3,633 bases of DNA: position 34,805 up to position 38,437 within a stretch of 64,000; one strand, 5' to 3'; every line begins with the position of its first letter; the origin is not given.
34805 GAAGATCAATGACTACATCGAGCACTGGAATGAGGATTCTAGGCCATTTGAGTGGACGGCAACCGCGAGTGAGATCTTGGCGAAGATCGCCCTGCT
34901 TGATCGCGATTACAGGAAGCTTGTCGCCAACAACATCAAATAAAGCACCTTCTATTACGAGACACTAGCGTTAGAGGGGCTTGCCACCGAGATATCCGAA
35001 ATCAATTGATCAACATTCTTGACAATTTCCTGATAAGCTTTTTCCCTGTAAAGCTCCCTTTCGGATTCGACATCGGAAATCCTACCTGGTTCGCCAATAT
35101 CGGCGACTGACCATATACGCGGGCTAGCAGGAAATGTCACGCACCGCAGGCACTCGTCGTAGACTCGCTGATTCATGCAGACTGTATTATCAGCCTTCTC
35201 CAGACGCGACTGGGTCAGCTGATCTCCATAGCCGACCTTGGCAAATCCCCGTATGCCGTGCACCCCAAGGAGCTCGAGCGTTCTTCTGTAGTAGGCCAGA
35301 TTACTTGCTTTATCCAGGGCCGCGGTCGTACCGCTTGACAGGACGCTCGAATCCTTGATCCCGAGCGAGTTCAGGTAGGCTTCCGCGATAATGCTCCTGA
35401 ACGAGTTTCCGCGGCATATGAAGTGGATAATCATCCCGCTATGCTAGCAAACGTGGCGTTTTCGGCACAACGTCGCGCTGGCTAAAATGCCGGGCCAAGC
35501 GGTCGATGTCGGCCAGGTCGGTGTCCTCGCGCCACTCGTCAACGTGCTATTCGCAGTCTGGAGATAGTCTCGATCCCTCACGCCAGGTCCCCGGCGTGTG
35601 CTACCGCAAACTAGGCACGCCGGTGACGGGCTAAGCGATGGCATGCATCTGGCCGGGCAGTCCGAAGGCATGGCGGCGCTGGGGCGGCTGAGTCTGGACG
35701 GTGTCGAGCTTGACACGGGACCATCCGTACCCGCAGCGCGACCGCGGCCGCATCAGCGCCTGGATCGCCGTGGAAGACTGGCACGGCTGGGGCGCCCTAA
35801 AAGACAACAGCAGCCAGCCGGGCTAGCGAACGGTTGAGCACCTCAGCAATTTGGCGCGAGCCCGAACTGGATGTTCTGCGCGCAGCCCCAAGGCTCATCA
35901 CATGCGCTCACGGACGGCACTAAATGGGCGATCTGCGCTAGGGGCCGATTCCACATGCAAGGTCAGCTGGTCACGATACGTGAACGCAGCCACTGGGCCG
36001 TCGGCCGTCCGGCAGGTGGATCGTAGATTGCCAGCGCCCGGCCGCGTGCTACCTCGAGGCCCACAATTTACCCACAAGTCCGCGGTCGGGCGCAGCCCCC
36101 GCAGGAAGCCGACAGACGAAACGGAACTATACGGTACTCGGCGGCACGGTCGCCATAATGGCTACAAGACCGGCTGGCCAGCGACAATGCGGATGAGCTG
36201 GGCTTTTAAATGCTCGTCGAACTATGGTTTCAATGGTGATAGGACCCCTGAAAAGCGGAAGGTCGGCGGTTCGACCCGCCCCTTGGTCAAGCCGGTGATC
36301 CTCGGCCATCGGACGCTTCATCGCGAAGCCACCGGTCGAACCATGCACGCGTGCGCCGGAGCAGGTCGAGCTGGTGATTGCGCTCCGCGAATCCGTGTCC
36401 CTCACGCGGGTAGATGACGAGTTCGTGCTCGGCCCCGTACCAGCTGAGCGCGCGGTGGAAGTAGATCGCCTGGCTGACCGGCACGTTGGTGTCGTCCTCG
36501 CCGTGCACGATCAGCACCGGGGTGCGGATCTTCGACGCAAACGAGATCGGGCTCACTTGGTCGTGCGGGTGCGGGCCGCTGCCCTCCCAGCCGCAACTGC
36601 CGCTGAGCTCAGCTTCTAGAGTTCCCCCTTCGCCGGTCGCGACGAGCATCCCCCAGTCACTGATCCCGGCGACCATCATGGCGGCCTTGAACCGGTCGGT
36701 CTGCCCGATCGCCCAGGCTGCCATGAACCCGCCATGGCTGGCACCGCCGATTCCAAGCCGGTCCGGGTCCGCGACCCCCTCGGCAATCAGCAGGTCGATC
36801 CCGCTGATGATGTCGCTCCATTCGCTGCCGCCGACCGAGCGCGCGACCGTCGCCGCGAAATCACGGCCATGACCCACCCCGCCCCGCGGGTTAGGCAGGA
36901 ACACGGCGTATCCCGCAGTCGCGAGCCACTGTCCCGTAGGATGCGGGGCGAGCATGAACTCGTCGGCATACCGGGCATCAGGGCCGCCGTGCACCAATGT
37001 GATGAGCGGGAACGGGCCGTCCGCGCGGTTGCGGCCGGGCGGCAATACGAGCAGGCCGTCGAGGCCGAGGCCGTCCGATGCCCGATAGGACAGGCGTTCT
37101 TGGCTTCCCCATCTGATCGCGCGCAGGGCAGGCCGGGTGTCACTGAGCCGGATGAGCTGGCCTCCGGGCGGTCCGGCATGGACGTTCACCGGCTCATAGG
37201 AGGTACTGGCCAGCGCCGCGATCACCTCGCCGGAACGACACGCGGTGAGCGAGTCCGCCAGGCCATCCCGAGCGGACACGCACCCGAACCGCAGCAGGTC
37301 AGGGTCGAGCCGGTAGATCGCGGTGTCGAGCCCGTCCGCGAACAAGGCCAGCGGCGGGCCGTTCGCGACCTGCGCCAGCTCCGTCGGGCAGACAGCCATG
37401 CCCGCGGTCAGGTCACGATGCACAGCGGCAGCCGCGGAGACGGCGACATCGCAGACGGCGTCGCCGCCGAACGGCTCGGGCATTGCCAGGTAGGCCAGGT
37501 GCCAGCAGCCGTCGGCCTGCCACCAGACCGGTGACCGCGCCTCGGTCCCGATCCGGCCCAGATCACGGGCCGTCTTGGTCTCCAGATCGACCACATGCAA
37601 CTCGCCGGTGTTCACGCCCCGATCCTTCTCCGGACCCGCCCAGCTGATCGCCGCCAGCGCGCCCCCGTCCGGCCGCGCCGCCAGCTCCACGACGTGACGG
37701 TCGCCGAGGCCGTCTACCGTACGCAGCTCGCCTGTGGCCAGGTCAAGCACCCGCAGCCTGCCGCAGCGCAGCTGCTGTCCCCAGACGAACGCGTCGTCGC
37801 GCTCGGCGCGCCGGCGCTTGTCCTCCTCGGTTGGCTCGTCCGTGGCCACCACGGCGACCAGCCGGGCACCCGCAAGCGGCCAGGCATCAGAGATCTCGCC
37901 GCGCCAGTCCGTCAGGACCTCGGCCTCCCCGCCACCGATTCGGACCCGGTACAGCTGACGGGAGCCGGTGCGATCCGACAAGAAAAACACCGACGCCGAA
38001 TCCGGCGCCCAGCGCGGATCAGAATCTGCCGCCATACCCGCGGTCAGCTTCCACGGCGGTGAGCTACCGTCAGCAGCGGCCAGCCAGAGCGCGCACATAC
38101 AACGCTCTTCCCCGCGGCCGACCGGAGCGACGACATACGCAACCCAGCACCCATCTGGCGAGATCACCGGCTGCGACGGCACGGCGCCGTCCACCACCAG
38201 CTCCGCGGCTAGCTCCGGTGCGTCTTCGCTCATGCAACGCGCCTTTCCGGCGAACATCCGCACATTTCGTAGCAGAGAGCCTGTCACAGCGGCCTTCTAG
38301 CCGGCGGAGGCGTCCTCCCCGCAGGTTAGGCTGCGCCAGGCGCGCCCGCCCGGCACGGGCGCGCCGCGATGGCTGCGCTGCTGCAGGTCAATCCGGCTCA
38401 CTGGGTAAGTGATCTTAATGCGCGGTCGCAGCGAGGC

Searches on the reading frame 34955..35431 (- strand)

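Call 50: search_protein_families(library=pfam, proteins=[window:34955-35431:-], max_evalue=0.001)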
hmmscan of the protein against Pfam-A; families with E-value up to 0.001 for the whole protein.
window:34955-35431:- (158 aa): 1 family
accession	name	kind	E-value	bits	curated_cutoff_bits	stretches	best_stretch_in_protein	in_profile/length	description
PF01451.26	LMWPc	-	5.6e-08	33.5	23.2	1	2-100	1-98/144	Low molecular weight phosphotyrosine protein phosphatase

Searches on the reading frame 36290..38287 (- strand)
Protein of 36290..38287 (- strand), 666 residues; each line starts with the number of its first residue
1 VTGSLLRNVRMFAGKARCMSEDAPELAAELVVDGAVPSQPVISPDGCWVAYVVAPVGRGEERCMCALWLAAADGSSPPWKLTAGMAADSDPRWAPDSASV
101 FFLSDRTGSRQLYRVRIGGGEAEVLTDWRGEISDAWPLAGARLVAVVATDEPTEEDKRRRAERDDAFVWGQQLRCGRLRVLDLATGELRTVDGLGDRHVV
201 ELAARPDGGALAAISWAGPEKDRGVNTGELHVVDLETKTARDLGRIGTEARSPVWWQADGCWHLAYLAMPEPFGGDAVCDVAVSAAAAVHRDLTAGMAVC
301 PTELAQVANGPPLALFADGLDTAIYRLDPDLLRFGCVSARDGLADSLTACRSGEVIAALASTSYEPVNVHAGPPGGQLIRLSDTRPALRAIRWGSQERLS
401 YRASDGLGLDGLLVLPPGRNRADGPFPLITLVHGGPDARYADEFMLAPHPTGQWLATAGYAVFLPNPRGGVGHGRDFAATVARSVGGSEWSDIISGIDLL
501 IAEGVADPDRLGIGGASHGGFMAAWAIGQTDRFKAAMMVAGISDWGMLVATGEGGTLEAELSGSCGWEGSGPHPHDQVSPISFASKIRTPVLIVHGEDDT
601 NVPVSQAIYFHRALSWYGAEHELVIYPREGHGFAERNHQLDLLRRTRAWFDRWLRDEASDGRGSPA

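Call 50: search_protein_families(library=pfam, proteins=[window:36290-38287:-], max_evalue=0.001)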
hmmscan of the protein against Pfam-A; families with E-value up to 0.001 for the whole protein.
window:36290-38287:- (666 aa): 7 families
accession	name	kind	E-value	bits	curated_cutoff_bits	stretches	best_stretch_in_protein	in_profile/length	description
PF00326.27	Peptidase_S9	-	2.5e-47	161.6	22.6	1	453-655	8-211/213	Prolyl oligopeptidase family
PF01738.24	DLH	-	7.2e-13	49.1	21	1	451-639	33-194/217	Dienelactone hydrolase family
PF20434.5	BD-FAE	-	4.3e-08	33.4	26.8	1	571-614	172-215/215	BD-FAE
PF02129.25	Peptidase_S15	-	1.8e-06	28.3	23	0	413-560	9-146/262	X-Pro dipeptidyl-peptidase (S15 family)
PF07676.18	PD40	-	2e-05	24.9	20.9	0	87-114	10-38/38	WD40-like Beta Propeller Repeat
PF12146.15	Hydrolase_4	-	3.8e-05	23.6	27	0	584-631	187-232/239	Serine aminopeptidase, S33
PF00561.26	Abhydrolase_1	-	6.8e-05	23.1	25.8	0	427-545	1-106/245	alpha/beta hydrolase fold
